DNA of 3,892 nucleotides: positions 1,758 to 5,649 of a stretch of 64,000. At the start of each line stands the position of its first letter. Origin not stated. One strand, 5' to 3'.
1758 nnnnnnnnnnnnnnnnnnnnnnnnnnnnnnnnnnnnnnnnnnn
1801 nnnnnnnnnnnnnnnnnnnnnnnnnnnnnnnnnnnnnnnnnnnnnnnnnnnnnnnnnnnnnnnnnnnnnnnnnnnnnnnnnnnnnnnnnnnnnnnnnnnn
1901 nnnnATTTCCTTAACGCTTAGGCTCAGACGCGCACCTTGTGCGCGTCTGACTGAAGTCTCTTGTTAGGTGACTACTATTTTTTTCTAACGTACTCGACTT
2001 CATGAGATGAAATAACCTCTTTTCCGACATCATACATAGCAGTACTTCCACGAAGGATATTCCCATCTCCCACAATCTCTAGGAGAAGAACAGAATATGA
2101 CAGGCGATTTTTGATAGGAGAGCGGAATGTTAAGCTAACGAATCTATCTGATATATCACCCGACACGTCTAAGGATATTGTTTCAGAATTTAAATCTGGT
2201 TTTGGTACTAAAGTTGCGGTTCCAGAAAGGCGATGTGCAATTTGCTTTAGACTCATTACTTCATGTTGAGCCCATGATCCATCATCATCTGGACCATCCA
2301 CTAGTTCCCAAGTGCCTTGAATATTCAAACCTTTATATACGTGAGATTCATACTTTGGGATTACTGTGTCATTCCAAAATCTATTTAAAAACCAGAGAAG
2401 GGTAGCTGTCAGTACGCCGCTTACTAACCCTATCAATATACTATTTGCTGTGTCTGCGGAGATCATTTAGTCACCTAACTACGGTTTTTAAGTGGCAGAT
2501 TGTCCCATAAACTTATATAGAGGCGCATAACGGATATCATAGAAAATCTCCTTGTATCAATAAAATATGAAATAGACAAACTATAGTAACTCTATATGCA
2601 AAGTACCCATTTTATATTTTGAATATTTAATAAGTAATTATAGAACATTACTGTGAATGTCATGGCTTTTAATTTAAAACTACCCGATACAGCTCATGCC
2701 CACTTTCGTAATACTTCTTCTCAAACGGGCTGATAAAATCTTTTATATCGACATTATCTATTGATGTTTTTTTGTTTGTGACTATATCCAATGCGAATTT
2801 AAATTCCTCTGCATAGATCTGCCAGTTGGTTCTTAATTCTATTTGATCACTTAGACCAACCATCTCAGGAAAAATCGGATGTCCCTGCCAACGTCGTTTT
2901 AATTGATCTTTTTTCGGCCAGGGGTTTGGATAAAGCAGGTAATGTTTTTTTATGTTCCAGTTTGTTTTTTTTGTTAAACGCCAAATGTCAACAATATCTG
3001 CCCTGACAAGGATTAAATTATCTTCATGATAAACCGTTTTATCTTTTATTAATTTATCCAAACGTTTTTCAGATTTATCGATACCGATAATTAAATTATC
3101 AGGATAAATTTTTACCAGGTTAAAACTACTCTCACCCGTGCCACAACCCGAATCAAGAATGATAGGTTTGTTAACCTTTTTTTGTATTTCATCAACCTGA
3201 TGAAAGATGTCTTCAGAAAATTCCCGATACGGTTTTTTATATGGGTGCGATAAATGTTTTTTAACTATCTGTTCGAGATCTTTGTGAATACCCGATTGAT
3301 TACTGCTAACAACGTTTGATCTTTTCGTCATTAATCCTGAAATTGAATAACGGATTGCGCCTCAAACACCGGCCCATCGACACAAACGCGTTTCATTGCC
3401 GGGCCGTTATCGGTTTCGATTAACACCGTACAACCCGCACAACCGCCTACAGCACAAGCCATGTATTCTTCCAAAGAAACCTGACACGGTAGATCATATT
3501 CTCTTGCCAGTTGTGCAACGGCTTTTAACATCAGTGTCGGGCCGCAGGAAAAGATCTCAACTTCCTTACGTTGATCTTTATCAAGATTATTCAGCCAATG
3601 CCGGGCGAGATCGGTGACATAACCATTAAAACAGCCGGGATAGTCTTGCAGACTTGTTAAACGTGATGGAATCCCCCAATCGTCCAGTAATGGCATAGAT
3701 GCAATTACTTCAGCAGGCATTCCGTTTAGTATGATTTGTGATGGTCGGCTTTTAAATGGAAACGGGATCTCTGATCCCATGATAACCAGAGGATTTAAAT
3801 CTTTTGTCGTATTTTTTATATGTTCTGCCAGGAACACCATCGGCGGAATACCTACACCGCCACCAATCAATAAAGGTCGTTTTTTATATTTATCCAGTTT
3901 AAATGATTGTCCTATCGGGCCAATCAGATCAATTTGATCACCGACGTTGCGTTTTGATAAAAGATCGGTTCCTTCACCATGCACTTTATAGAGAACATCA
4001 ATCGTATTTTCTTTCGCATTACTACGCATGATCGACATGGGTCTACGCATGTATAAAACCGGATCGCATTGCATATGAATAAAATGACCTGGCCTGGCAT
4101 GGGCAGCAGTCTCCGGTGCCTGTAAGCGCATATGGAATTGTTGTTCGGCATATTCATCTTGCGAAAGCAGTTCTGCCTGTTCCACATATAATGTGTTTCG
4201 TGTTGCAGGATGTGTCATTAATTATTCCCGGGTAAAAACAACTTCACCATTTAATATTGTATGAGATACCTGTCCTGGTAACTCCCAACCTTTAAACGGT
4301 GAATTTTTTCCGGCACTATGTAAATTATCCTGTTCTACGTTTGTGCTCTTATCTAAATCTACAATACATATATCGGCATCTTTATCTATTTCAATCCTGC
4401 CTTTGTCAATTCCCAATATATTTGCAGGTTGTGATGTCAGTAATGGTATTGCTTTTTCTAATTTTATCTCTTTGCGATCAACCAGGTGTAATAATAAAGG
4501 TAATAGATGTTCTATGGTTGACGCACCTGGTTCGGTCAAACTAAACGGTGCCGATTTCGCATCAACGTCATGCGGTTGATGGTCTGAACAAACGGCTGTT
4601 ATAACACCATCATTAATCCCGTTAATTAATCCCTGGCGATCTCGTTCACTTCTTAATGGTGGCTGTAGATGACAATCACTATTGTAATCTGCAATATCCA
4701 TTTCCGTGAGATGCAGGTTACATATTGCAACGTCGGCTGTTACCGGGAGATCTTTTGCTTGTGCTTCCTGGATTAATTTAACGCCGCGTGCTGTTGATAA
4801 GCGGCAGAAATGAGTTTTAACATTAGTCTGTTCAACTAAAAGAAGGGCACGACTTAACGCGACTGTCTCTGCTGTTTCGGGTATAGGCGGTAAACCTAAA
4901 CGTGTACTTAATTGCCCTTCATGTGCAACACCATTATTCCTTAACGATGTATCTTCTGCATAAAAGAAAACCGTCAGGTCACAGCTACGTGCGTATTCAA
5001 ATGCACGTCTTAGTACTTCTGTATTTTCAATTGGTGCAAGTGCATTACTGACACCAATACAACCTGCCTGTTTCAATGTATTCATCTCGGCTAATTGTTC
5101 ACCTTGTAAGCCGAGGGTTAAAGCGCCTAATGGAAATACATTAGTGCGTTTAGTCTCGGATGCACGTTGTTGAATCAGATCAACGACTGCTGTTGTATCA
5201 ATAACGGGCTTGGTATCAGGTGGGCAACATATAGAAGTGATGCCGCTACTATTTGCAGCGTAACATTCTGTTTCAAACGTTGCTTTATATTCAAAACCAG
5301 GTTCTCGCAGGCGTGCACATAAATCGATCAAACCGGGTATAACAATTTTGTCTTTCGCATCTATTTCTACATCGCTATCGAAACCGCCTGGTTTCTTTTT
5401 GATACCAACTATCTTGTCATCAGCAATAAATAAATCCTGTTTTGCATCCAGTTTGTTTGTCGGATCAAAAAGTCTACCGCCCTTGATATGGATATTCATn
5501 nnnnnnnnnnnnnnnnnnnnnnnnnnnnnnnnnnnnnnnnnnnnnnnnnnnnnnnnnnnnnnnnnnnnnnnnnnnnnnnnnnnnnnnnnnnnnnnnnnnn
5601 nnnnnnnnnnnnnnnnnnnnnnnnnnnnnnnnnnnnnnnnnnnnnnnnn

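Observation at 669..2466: Candidate novel three-gene membrane-associated HEPN/DUF4145 cassette next to a TA module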

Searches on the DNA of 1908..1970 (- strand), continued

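Call 94: search_with_rna_model(model_id=R2, sources=[window, L003, L006, L010, L015, L016, L019, L024, L025, L028, L033, L034, L038, L041, L047, L061, L063, L066, L067, L073, L076, L078, L079, L080, L085, L087, L089, L092, L094], max_evalue=0.01, make_alignment=true)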
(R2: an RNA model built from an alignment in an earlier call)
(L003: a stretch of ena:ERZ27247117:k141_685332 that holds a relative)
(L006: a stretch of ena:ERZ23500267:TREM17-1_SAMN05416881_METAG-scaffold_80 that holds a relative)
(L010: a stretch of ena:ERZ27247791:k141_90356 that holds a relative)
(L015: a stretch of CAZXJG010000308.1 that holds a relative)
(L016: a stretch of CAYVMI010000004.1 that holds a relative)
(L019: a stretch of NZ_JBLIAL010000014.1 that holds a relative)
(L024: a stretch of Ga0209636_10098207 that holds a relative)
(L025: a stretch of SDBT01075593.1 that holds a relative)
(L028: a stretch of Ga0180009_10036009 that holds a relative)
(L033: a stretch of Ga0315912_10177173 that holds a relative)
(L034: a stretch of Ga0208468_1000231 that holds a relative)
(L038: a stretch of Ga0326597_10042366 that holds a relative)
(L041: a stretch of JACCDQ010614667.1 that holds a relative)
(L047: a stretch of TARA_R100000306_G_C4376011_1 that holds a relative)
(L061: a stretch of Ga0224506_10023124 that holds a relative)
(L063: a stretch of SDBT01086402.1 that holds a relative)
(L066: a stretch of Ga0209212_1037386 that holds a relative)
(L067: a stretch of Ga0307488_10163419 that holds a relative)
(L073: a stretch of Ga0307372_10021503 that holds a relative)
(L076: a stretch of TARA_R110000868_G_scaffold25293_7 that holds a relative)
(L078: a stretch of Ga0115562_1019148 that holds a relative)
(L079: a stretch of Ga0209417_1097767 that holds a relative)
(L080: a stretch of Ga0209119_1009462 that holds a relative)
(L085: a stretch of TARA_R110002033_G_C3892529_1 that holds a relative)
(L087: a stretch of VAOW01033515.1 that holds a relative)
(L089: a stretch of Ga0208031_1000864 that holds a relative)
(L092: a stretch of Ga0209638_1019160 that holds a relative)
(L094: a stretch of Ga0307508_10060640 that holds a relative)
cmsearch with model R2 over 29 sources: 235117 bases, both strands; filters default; matches with E-value up to 0.01: 41.
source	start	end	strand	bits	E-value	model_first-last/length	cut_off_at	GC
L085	664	791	+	84.4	6.4e-16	1-126/126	no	0.48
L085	1951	2050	+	68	2.6e-12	1-126/126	no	0.51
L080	1420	1487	+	41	2.4e-06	1-126/126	no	0.63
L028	611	676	+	40.9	2.5e-06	1-126/126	no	0.58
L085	5257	5374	+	37.8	1.2e-05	1-126/126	no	0.58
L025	4303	4362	+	36.3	2.6e-05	1-126/126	no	0.53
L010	8582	8644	+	35.7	3.6e-05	1-126/126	no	0.57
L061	3023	3088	+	35.3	4.4e-05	1-126/126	no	0.55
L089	1473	1577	+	34.5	6.4e-05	1-126/126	no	0.32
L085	3890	3975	+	32.9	0.00015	1-126/126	no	0.45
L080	514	588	+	32.9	0.00015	1-126/126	no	0.53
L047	2707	2769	+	32.2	0.00021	1-126/126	no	0.65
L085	1051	1152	+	32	0.00023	1-126/126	no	0.45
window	1908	1970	-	31.4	0.00031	1-126/126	no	0.54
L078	3214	3305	+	31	0.00038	1-126/126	no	0.54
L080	4559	4650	+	31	0.00038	1-126/126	no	0.54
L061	789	854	+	31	0.00038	1-126/126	no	0.53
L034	5144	5205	+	30.7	0.00046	1-126/126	no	0.58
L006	9744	9821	+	30.2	0.00058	1-126/126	no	0.59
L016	11790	11850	+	30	0.00064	1-126/126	no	0.56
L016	10582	10644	+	29.9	0.00068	1-126/126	no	0.57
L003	8578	8651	+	29.5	0.00081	1-126/126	no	0.51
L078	1185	1234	+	29.1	0.00099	1-126/126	no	0.56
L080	2530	2579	+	29.1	0.00099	1-126/126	no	0.56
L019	10570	10660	+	29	0.001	1-126/126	no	0.58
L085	2419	2527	+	28.6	0.0013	1-126/126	no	0.43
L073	5078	5142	+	28.2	0.0016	1-126/126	no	0.55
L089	3138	3187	+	27.8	0.002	1-126/126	no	0.4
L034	3091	3191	+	27.7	0.002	1-126/126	no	0.55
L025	710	841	+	27.6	0.0022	1-126/126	no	0.45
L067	649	755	+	27.3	0.0025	1-126/126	no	0.49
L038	3911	3973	+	27.3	0.0025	1-126/126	no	0.68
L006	8565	8638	+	26.9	0.0031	1-126/126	no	0.55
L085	3215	3300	+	26.1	0.0046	1-126/126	no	0.53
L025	3499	3562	+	26.1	0.0046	1-126/126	no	0.61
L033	225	314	+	26.1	0.0047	1-126/126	no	0.6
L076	2471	2548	+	25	0.0079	1-126/126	no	0.55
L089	3543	3644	+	25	0.0081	1-126/126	no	0.5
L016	15229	15288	+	24.9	0.0087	1-126/126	no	0.52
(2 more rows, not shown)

Alignment A10: 41 matches aligned to the model, 230 columns, each read 5' to 3' on its own strand. Consensus structure (alignment columns), stored with it:
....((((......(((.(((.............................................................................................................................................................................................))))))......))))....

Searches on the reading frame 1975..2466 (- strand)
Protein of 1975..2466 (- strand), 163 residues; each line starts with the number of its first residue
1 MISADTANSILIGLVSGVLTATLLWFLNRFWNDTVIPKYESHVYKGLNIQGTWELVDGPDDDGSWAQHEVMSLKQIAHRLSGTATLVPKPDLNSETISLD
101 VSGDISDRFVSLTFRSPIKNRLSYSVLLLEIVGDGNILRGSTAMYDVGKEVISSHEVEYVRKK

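Call 3: search_protein_families(library=pfam, proteins=[window:1975-2466:-], max_evalue=1)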
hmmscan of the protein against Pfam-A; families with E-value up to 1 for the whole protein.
window:1975-2466:- (163 aa): 1 family
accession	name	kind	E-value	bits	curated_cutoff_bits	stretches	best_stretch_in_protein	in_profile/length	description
PF25408.1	AAA_lid_NAV1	-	0.19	11.9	27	1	24-53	59-87/115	NAV1-like, AAA+ ATPase lid domain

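Call 4: search_protein_families(library=padloc, proteins=[window:1975-2466:-], max_evalue=1)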
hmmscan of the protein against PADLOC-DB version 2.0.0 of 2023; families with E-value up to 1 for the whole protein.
window:1975-2466:- (163 aa): 0 families

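Call 5: search_protein_families(library=ncbifam, proteins=[window:1975-2466:-], max_evalue=1)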
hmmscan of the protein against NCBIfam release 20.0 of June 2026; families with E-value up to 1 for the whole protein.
window:1975-2466:- (163 aa): 0 families

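Call 14: find_homologous_proteins(query=window:1975-2466:-)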
Query window:1975-2466:- (163 aa): 6 proteins with E <= 0.001 among 129 candidates.
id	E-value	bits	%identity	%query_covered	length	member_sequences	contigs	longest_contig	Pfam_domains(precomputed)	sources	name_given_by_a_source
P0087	8.0e-102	356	100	100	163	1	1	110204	-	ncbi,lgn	-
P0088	4.0e-60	220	65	99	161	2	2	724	-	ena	-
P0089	3.2e-58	214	61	99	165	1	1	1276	-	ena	-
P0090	1.7e-54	202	59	99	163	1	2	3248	-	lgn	-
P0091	5.0e-52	194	57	99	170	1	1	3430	-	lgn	-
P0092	5.6e-49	184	58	94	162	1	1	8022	-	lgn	-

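Call 17: find_encoding_contigs(protein=P0092, flank=6000, max_places=4)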
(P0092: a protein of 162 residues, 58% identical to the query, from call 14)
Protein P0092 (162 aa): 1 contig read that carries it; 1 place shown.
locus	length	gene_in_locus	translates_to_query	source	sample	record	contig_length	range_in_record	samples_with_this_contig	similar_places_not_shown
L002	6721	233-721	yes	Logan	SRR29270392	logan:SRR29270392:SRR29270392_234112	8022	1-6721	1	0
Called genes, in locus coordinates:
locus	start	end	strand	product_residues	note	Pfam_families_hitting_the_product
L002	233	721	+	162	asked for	-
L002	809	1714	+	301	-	PF12695:Abhydrolase_5 (faint), PF12146:Hydrolase_4, PF00561:Abhydrolase_1, PF10230:LIDHydrolase (faint), PF12697:Abhydrolase_6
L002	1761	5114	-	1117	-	PF00580:UvrD-helicase, PF13401:AAA_22 (faint), PF13245:AAA_19 (weak), PF13361:UvrD_C, PF13538:UvrD_C_2 (faint), PF12705:PDDEXK_1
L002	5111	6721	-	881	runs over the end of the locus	PF12705:PDDEXK_1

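Call 59: find_encoding_contigs(protein=P0091, flank=4000, max_places=3)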
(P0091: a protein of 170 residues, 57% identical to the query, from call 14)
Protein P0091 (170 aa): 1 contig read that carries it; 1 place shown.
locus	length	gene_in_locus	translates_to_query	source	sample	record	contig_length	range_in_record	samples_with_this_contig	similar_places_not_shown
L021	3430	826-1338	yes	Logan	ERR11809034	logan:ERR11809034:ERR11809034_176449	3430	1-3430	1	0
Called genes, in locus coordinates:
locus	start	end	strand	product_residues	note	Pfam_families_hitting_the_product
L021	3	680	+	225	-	?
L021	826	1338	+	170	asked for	-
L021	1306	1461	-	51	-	-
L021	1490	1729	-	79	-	-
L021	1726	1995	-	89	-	-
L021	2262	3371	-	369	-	PF23343:REP_ORF2-G2P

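Call 60: find_encoding_contigs(protein=P0090, flank=4000, max_places=3)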
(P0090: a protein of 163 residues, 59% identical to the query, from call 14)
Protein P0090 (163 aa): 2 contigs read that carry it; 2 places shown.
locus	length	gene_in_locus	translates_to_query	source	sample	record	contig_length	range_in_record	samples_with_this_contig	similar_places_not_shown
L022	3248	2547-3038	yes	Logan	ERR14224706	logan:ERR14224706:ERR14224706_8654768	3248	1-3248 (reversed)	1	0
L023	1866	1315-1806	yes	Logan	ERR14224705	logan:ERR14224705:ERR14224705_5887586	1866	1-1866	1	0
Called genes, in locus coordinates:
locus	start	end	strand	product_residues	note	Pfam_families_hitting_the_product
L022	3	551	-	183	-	?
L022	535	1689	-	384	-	-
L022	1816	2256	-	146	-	-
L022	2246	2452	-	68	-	-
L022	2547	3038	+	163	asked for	-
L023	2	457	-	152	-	?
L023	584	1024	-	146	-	-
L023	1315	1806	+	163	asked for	-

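Call 63: predict_structure(alignment_id=A9)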
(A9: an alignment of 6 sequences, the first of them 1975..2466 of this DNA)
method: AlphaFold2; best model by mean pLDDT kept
length: 163 residues; sequences in the alignment: 6
mean_pLDDT: 77.3   pTM: 0.61
mean pLDDT of the five models: 77.3, 74.2, 71.1, 60.0, 49.0
residues with pLDDT >= 90: 9; 70-90: 112; 50-70: 37; < 50: 5
segments of 3 or more residues with pLDDT < 50: 60-64
pLDDT, mean of each block of 10 residues (from residue 1): 74 84 90 78 73 75 62 87 81 74 86 74 65 83 68 80 80
secondary structure, 60 per line:
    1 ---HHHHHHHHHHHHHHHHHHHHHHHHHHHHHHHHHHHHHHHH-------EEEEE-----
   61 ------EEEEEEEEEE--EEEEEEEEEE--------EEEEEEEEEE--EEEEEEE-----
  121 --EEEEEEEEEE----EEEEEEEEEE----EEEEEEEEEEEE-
elements in order: H4-43 E51-55 E67-76 E79-88 E97-106 E109-115 E123-132 E137-146 E151-162

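Call 64: search_protein_representatives(alignment_id=A9)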
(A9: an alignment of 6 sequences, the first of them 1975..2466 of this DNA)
Query: 6 sequences, 162 profile positions. Proteins with E-value up to 0.001 (for the whole library): 802; up to 1e-10: 451; up to 1e-30: 16. The best 150 are listed.
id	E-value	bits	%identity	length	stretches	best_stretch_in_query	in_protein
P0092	6.7e-80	282.6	-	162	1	1-162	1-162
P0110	5.9e-56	204.7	-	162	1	1-160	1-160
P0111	2.0e-50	186.7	-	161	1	1-160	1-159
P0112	1.5e-49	183.9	-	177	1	5-161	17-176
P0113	1.1e-44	168.0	-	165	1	3-160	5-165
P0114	3.4e-40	153.5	-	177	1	5-160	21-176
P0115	5.0e-39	149.7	-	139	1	31-160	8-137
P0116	5.5e-39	149.5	-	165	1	7-160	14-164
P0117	1.3e-37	145.1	-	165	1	5-161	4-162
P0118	1.1e-36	142.1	-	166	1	3-161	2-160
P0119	7.9e-36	139.3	-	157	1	11-161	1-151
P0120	9.7e-34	132.5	-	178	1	3-161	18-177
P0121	4.1e-33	130.5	-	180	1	7-161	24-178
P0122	1.7e-31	125.2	-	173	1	6-158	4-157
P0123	2.4e-31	124.7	-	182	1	7-161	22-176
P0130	1.4e-27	112.5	-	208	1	7-161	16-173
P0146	6.7e-25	103.8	-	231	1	1-161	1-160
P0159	1.7e-23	99.2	-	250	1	4-160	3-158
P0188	5.5e-22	94.3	-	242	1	5-161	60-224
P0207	5.4e-21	91.1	-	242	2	62-160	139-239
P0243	9.9e-20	86.9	-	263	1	2-150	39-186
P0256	7.8e-19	84.0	-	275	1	2-160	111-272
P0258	1.2e-18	83.4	-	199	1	8-158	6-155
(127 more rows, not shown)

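Call 66: search_protein_families(library=pfam, proteins=[P0110, P0120, P0130, P0146, P0159, P0188, P0207, P0243, P0256, P0258], max_evalue=0.1)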
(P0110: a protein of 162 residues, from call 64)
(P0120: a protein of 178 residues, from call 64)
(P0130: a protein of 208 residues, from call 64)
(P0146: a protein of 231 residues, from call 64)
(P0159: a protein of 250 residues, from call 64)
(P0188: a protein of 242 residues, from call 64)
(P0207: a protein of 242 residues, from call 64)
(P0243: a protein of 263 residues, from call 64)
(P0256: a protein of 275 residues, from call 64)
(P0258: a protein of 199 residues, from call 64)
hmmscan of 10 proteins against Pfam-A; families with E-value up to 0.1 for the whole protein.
P0110 (162 aa): 0 families

P0120 (178 aa): 0 families

P0130 (208 aa): 0 families

P0146 (231 aa): 0 families

P0159 (250 aa): 0 families

P0188 (242 aa): 1 family
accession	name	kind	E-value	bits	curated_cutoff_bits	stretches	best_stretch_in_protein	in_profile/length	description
PF00746.26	Gram_pos_anchor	-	0.0028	18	20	1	51-87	4-41/43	LPXTG cell wall anchor motif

P0207 (242 aa): 2 families
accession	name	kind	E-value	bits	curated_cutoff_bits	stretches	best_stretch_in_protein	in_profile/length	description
PF07543.17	PGA2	-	0.023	15.2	24.2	1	58-137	28-97/135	Protein trafficking PGA2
PF20570.3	DUF6779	-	0.046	14.8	28.1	1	70-139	15-84/108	Domain of unknown function (DUF6779)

P0243 (263 aa): 1 family
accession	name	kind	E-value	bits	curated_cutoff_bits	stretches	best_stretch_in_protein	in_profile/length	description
PF09721.15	Exosortase_EpsH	-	0.037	13.8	25.7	1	11-73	48-105/254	Transmembrane exosortase (Exosortase_EpsH)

P0256 (275 aa): 0 families

P0258 (199 aa): 2 families
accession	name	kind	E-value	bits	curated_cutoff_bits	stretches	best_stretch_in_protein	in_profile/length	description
PF23324.1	DUF7086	-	0.065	13.6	27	0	46-76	12-42/134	Domain of unknown function (DUF7086)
PF05895.17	DUF859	-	0.082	11.9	28.8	1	59-110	379-430/626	Siphovirus protein of unknown function (DUF859)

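Call 67: search_protein_families(library=padloc, proteins=[P0110, P0120, P0130, P0146, P0159, P0188, P0207, P0243, P0256, P0258], max_evalue=0.1)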
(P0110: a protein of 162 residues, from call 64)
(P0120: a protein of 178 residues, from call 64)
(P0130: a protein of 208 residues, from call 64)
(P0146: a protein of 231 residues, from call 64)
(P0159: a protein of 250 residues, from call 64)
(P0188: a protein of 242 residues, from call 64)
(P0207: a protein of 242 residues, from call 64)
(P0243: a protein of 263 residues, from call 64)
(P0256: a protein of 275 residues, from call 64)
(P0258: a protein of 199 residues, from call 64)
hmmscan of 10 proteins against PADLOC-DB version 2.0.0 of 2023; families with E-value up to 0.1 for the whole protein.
P0110 (162 aa): 0 families

P0120 (178 aa): 0 families

P0130 (208 aa): 0 families

P0146 (231 aa): 0 families

P0159 (250 aa): 0 families

P0188 (242 aa): 0 families

P0207 (242 aa): 0 families

P0243 (263 aa): 0 families

P0256 (275 aa): 0 families

P0258 (199 aa): 0 families

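Call 68: search_protein_families(library=phrogs, proteins=[window:1975-2466:-, P0110, P0130, P0159, P0091], max_evalue=0.1)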
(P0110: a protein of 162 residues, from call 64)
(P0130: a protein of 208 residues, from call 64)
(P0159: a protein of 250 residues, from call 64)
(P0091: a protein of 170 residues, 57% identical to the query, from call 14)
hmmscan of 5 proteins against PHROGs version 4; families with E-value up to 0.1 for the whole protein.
window:1975-2466:- (163 aa): 0 families

P0110 (162 aa): 0 families

P0130 (208 aa): 0 families

P0159 (250 aa): 0 families

P0091 (170 aa): 0 families

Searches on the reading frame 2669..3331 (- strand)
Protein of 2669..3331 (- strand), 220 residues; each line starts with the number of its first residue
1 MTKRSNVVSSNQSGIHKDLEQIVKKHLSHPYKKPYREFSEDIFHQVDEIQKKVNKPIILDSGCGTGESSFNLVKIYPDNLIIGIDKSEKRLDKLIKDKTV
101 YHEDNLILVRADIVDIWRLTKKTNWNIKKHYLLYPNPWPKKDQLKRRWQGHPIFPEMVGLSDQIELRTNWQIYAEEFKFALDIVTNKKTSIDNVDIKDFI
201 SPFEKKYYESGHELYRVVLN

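Call 3: search_protein_families(library=pfam, proteins=[window:2669-3331:-], max_evalue=1)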
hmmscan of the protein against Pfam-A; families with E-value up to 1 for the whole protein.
window:2669-3331:- (220 aa): 8 families
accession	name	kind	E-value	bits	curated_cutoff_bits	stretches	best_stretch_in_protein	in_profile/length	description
PF02390.23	Methyltransf_4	-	7.1e-16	58.6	24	1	55-216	2-172/173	Putative methyltransferase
PF13847.12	Methyltransf_31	-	6.3e-06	26.4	27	1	58-96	7-46/145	Methyltransferase domain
PF13649.12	Methyltransf_25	-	3.8e-05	24.7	27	1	58-115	1-57/97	Methyltransferase domain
PF24675.1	NpmA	-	0.00028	20.7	60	1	50-113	20-86/214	16S rRNA (adenine(1408)-N(1))-methyltransferase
PF09445.16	Methyltransf_15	-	0.0026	17.8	22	1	57-125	3-70/165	RNA cap guanine-N2 methyltransferase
PF07124.16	Phytoreo_P8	-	0.026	13.9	22.3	1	161-212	294-345/427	Phytoreovirus outer capsid protein P8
PF08241.18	Methyltransf_11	-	0.035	15.2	21.2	1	59-115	1-53/95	Methyltransferase domain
PF08242.18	Methyltransf_12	-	0.038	15.2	30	1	59-99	1-44/98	Methyltransferase domain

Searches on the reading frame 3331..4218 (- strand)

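Call 91: search_protein_families(library=pfam, proteins=[window:3331-4218:-], max_evalue=0.00001)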
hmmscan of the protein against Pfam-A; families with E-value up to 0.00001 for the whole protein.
window:3331-4218:- (295 aa): 2 families
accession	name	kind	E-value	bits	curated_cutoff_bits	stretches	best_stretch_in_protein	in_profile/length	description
PF10418.14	DHODB_Fe-S_bind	-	1.1e-14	54.3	23.9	1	250-290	1-40/41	Iron-sulfur cluster binding domain of dihydroorotate dehydrogenase B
PF00970.30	FAD_binding_6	-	4.2e-06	27.5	21.1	1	13-104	5-96/99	Oxidoreductase FAD-binding domain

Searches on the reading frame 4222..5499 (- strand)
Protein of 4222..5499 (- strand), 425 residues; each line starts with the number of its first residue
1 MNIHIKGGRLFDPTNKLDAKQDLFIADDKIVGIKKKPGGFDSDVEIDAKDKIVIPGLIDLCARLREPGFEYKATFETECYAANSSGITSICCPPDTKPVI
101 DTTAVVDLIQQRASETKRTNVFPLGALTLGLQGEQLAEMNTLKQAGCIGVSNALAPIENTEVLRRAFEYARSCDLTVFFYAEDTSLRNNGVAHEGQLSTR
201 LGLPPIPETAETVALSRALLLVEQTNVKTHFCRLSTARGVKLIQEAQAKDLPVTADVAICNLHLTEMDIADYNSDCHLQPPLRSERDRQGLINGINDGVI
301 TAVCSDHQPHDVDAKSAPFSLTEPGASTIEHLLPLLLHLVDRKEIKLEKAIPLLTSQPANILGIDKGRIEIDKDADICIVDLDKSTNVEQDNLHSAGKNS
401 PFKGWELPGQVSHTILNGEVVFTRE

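Call 91: search_protein_families(library=pfam, proteins=[window:4222-5499:-], max_evalue=0.00001)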
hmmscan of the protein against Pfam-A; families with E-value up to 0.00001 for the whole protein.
window:4222-5499:- (425 aa): 2 families
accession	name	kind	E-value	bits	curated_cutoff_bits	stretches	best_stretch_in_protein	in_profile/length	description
PF01979.26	Amidohydro_1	-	2.1e-18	67.2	25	1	52-421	1-345/345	Amidohydrolase family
PF07969.17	Amidohydro_3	-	3e-12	47.2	29.7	1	341-422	403-472/472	Amidohydrolase family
